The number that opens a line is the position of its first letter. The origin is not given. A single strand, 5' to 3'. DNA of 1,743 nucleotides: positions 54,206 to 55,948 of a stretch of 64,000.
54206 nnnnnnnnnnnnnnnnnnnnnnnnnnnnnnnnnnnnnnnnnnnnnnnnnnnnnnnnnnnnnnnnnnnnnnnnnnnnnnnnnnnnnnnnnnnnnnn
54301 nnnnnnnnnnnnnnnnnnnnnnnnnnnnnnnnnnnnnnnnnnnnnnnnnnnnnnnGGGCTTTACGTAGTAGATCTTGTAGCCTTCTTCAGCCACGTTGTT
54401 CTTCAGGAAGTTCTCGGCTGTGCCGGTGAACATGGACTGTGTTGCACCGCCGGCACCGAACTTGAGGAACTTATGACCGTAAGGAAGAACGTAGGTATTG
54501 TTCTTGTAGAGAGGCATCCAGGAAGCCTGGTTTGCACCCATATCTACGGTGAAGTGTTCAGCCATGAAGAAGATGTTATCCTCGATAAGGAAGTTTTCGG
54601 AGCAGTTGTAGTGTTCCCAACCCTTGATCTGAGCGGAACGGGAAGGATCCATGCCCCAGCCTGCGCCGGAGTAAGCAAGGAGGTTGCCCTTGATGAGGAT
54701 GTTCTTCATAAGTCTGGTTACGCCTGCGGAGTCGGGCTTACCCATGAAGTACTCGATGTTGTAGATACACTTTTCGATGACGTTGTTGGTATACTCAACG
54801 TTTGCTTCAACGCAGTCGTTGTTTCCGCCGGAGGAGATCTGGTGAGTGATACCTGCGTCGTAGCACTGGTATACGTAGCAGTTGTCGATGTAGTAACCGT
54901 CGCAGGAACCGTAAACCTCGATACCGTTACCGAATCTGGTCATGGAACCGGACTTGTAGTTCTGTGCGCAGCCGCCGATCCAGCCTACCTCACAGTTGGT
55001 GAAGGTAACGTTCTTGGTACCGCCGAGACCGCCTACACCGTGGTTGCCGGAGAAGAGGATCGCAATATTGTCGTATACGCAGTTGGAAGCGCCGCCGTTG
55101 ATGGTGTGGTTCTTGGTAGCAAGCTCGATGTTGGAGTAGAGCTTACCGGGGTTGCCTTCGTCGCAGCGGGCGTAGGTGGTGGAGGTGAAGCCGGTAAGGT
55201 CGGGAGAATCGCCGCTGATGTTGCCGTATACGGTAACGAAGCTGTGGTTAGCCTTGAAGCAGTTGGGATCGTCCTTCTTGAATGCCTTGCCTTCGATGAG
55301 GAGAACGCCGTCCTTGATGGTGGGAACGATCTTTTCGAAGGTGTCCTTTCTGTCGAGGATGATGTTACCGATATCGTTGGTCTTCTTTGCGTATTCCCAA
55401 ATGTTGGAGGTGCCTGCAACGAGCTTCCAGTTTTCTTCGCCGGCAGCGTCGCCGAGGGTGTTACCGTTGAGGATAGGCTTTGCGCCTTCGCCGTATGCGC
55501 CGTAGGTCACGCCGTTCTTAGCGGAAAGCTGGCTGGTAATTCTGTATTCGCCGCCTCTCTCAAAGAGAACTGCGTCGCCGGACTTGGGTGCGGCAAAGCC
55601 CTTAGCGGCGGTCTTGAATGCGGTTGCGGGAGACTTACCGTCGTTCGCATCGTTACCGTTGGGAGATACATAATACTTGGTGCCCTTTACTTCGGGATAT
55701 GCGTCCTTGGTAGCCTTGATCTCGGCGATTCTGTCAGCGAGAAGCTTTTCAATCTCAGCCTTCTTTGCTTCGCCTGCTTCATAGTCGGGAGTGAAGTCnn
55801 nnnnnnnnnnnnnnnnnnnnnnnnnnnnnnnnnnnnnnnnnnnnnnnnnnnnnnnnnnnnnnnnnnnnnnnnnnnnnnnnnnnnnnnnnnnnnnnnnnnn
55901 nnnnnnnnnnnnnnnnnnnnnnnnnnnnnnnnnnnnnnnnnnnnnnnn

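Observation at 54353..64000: Tandem array of three paralogous SLH-middle / beta-helix-C-terminal surface proteins with near-identical nucleotide blocks (recombination substrate, likely surface variation)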

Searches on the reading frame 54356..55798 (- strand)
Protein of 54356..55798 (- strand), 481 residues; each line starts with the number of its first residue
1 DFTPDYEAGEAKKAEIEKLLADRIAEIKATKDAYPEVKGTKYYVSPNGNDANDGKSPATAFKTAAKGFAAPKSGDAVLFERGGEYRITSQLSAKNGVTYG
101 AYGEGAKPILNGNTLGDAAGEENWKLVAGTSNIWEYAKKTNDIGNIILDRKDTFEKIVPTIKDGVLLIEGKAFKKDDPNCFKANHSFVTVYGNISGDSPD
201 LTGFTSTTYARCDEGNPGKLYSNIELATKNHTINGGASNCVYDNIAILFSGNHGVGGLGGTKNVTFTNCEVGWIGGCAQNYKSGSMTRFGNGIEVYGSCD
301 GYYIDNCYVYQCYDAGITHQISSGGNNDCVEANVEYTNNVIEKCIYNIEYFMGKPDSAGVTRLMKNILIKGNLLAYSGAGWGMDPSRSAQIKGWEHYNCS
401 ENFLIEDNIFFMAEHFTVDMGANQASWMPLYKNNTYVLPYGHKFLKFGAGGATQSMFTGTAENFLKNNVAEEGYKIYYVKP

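Call 25: search_solved_structures(query=A2, max_evalue=1, show_alignments=2)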
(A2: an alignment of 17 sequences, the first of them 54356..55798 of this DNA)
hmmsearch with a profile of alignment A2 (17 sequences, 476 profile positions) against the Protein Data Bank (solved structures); distinct sequences matched with E-value up to 1: 5.
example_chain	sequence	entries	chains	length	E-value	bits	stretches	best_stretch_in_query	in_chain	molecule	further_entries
7v6m_A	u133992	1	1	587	2.3e-15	59.4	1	34-258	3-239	Fibronectin type III domain-containing protein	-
6kqs_A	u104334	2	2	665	6.7e-14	54.6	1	29-114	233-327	lacto-N-biosidase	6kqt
7v6i_A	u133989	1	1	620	1.1e-13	53.8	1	28-112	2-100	Lacto-N-biosidase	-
5olq_A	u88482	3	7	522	1.1e-05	27.4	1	39-83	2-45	Rhamnogalacturonan lyase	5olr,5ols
4esr_A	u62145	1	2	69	0.94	11.2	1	67-113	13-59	Jouberin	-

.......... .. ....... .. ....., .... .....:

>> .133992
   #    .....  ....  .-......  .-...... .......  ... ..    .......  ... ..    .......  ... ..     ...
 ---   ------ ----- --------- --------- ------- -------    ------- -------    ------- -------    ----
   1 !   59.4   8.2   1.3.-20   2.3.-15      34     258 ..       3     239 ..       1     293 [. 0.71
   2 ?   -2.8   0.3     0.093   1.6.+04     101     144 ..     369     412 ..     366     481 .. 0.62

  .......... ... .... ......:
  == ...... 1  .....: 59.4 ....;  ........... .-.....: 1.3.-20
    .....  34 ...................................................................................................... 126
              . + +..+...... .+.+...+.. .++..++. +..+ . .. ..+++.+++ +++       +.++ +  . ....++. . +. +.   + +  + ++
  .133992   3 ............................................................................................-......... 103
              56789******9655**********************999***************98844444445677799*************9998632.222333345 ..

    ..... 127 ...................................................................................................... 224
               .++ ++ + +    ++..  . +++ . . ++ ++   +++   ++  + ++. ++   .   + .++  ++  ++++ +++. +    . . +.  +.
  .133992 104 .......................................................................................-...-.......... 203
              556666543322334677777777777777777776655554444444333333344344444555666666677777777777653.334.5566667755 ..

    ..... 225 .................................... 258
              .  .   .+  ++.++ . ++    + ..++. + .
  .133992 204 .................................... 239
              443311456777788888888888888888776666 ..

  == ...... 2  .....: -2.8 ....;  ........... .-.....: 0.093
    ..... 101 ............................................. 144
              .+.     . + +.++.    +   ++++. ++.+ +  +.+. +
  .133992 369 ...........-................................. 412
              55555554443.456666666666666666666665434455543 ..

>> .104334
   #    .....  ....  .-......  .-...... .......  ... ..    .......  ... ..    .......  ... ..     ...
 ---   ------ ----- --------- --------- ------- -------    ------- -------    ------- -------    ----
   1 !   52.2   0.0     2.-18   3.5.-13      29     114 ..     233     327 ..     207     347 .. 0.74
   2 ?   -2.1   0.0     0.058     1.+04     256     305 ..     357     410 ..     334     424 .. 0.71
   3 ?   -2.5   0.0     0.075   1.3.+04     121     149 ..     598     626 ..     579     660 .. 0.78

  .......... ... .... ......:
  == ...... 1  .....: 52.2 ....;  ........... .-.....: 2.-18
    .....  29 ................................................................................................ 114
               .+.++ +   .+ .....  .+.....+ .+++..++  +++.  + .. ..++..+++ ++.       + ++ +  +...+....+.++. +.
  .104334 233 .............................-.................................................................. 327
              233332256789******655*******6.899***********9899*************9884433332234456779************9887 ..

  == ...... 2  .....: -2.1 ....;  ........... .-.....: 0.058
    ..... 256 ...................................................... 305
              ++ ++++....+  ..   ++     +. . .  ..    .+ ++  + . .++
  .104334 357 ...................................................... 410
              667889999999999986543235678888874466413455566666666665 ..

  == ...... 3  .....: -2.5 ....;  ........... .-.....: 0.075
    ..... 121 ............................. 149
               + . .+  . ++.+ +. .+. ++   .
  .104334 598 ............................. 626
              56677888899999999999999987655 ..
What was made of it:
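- Closest known: GH136 lacto-N-biosidases. Same: These are the only solved structures found by sequence, E 2e-15 to 1e-13 (call 25).
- Closest known: PL9 and PL6 polysaccharide lyases. Same: 5olq is also hit by sequence at E 1e-5 (call 25).
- A profile search of PDB sequences hits GH136 lacto-N-biosidases at E 1e-13 to 2e-15 and a PL9 lyase at 1e-5 (call 25). The sequence similarity to GH136 and PL9 is confined to the N-terminal cap of the helix (call 25).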

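Call 28: search_protein_families(library=pfam, proteins=[window:54356-55798:-], max_evalue=10)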
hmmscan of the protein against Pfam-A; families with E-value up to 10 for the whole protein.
seq(481 aa): 0 families
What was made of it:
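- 54356..55690 (-): Beta-helix domain of A (aa 722-1166), from an uncharacterised family and the likely catalytic module. Equivalent regions are 58107-59528 in B and 61575-63017 in C. No Pfam hit (call 28).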

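Call 33: predict_structure(alignment_id=A2)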
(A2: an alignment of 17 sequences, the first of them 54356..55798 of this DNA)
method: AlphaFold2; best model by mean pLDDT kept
length: 481 residues; sequences in the alignment: 17
mean_pLDDT: 92.1   pTM: 0.92
mean pLDDT of the five models: 92.1, 91.8, 91.5, 91.1, 90.9
residues with pLDDT >= 90: 350; 70-90: 126; 50-70: 5; < 50: 0
segments of 3 or more residues with pLDDT < 50: none
pLDDT, mean of each block of 10 residues (from residue 1): 94 98 96 84 98 98 97 97 92 95 95 95 97 96 93 90 90 87 91 89 94 97 95 87 96 87 95 90 82 89 97 92 82 97 94 85 95 92 78 88 97 93 84 97 86 88 90 96 90
secondary structure, 60 per line:
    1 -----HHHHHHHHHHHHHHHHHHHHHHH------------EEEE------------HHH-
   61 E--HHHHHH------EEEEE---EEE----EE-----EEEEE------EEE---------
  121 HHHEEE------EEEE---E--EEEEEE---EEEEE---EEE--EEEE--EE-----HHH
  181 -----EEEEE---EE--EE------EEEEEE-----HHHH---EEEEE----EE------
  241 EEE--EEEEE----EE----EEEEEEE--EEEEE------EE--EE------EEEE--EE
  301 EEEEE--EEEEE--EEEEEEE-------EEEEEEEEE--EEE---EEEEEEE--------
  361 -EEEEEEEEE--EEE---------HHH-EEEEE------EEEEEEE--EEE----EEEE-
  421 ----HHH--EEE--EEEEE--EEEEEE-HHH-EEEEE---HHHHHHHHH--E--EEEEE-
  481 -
elements in order: H6-28 E41-44 H64-69 E76-80 E84-86 E98-102 E109-111 E124-126 E133-136 E143-148 E152-156 E160-162 E165-168 E186-190 E206-211 H217-220 E224-228 E241-243 E246-250 E261-267 E270-274 E293-296 E299-305 E308-312 E315-321 E329-337 E340-342 E346-352 E362-370 E373-375 E389-393 E400-406 E409-411 E416-419 E430-432 E435-439 E442-447 E453-457 H461-469 E475-479
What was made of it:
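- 55715..55783 (-): Long alpha-helix (aa about 691-713) linking the SLH anchor to the beta-helix. DSSP on the model shows a helix at residues 6-28 of the C-terminal segment (call 33).
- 54356..55690 (-): Model pLDDT 92 (call 33).
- On Pectate-lyase-like right-handed parallel beta-helix superfamily: The model has pLDDT 92 and pTM 0.92 (call 33).
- On GH136 lacto-N-biosidase: Only one 23-residue helix precedes the beta-helix (call 33).
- The beta-helix model has pLDDT 92 (call 33).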

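Call 66: search_protein_representatives(alignment_id=A2)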
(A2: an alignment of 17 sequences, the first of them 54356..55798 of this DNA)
Query: 17 sequences, 476 profile positions. Proteins with E-value up to 0.001 (for the whole library): 18618; up to 1e-10: 5712; up to 1e-30: 1608. The best 150 are listed.
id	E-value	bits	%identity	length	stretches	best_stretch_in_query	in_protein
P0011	4.2e-215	731.3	-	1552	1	1-475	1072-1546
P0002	2.8e-214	728.5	-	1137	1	3-475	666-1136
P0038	8.2e-214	727.0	-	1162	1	1-475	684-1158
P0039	2.6e-206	702.3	-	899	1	1-474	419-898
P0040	1.6e-203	693.1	-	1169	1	2-475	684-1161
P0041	6.4e-191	651.5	-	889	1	1-473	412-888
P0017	3.9e-186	635.7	-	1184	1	1-475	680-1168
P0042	4.5e-174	596.0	-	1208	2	6-474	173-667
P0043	2.0e-170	583.9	-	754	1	4-475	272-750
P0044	2.7e-167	573.6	-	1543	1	2-475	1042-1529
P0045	8.1e-167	572.1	-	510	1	9-444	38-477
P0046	4.0e-165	566.5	-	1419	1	4-475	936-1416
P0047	4.4e-165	566.4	-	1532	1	2-475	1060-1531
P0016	1.9e-163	560.9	-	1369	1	2-475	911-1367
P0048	1.1e-162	558.5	-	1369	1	3-475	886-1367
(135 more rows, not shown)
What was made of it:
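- There are 1608 cluster representatives at E<=1e-30 (call 66).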

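Call 68: search_protein_families(library=pfam, alignment_id=A4, max_evalue=0.001)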
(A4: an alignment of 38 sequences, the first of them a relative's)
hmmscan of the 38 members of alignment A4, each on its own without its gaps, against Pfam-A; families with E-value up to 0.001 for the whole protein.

A. member 1, P0042 (1208 aa): 0 families

B. families by the number of members that match (of 38 scanned): 22 families
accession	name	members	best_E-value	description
PF00395.25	SLH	18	7.7e-34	S-layer homology domain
PF13229.12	Beta_helix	14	9.7e-15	Right handed beta helix region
PF09479.16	Flg_new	3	7.3e-05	Listeria-Bacteroides repeat domain (List_Bact_rpt)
PF13306.12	LRR_5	2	1.4e-31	BspA type Leucine rich repeat region (6 copies)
PF00404.24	Dockerin_1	2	1.2e-09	Dockerin type I domain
PF00756.26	Esterase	2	6.8e-08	Putative esterase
PF00326.27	Peptidase_S9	2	4e-06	Prolyl oligopeptidase family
PF05342.19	Peptidase_M26_N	1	2.6e-14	M26 IgA1-specific Metallo-endopeptidase N-terminal region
PF04862.18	DUF642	1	1.8e-13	Protein of unknown function (DUF642)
PF21540.3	Choline_bind_4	1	2.1e-12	Choline-binding repeat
PF04886.17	PT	1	6e-08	PT disordered repeat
PF00544.25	Pectate_lyase_4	1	5.2e-06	Pectate lyase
PF10989.13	DUF2808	1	5.3e-06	Protein of unknown function (DUF2808)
PF01738.24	DLH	1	8.7e-06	Dienelactone hydrolase family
PF02230.22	Abhydrolase_2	1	1.2e-05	Phospholipase/Carboxylesterase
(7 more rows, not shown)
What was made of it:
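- Partner domains in relatives include SLH (18 of 38), dockerin (2) and esterase (2), which fits polysaccharide breakdown (call 68). LRR and choline-binding partner domains occur in a few relatives (call 68). Dockerin and esterase fusions occur in relatives (call 68).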

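Call 74: find_homologous_proteins(query=A2, max_evalue=1e-10)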
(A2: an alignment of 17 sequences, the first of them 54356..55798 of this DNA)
Query A2 (17 sequences) (481 aa, profile of the alignment): 482 proteins with E <= 1e-10 among 8000 candidates; the best 120 are listed.
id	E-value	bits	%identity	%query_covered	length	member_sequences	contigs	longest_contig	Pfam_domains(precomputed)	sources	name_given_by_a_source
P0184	6.1e-217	739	52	100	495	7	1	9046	-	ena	-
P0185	8.8e-208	709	51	100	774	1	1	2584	PF00395.26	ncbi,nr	ncbi:MAG: S-layer homology domain-containing protein, partial [Clostridia bacterium]|nr:S-layer homo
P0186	9.8e-200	682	50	100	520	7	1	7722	-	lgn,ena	-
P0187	3.4e-194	664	49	99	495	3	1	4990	PF22842.4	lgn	-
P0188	3.7e-193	661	48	99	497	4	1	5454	PF13229.13,PF22842.4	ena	-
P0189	3.9e-193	661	47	99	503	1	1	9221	-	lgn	-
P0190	1.5e-191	655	47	99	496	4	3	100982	-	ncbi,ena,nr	ncbi:MAG: right-handed parallel beta-helix repeat-containing protein [Clostridia bacterium]|nr:right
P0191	4.4e-188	644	50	95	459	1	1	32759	PF13229.13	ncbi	-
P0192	1.2e-187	642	49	95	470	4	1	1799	PF13229.13,PF22842.4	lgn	-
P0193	2.3e-186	638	48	96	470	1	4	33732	PF22842.4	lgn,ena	-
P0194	6.0e-183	627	47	94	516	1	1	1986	PF13229.13,PF22842.4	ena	-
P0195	3.6e-182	624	47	99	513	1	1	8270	PF13229.13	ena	-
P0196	3.5e-181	621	54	81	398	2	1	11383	-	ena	-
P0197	2.3e-180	618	45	100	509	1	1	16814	PF13229.13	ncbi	-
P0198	2.3e-179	615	44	100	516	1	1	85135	PF13229.13,PF22842.4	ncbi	-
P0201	2.0e-174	599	46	93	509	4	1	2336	PF13229.13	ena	-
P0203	6.7e-171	587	43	99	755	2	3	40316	PF13229.13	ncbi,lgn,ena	-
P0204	1.3e-170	586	46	91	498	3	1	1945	PF13229.13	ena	-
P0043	6.4e-170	584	43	99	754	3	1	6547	PF13229.13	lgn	-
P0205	1.9e-168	579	45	92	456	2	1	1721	PF13229.13,PF22842.4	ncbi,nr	ncbi:MAG: right-handed parallel beta-helix repeat-containing protein, partial [Clostridia bacterium]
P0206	5.1e-167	574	44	99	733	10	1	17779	PF13229.13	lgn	-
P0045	2.5e-166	572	42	92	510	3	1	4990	PF13229.13,PF22842.4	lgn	-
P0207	2.9e-163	562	43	89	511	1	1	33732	PF13229.13,PF22842.4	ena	-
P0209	2.7e-157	542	45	90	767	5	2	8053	PF13229.13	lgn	-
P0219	1.2e-155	537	44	90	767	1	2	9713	PF13229.13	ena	-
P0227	3.1e-153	529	46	89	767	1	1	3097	PF13229.13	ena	-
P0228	5.5e-152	525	44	90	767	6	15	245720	PF13229.13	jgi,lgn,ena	-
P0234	7.6e-148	511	37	99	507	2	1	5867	PF07602.18,PF22842.4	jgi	-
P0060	3.4e-147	509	39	99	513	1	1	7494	PF13229.13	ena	-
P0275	2.5e-138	480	37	100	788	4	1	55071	PF13229.13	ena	-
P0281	8.2e-138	478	45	74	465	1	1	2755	PF13229.13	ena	-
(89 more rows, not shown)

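Call 75: search_protein_families(library=pfam, proteins=[P0187, P0188, P0234, P0198], max_evalue=0.01)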
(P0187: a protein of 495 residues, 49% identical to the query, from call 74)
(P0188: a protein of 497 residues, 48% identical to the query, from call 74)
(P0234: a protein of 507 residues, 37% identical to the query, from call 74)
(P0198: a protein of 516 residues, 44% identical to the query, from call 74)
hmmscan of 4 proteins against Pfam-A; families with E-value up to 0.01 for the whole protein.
P0187 (495 aa): 1 family
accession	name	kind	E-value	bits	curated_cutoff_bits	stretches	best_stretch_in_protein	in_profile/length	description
PF13229.12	Beta_helix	-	9.6e-05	22.5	25.9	1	237-329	63-142/158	Right handed beta helix region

P0188 (497 aa): 1 family
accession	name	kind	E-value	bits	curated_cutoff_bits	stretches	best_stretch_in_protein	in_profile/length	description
PF13229.12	Beta_helix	-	5.3e-06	26.6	25.9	1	194-332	60-143/158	Right handed beta helix region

P0234 (507 aa): 2 families
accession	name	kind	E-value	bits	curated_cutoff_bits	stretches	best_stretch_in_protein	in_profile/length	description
PF07602.17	DUF1565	-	9e-06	25.6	20.3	1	49-88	2-40/257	Protein of unknown function (DUF1565)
PF13229.12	Beta_helix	-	0.00019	21.5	25.9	0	239-362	22-143/158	Right handed beta helix region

P0198 (516 aa): 1 family
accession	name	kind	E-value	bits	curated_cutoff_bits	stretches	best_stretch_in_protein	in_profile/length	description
PF13229.12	Beta_helix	-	2.1e-06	27.9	25.9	1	265-384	5-149/158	Right handed beta helix region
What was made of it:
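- On Pectate-lyase-like right-handed parallel beta-helix superfamily: 14 of 38 distant relatives do match PF13229, weakly (calls 68, 75).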
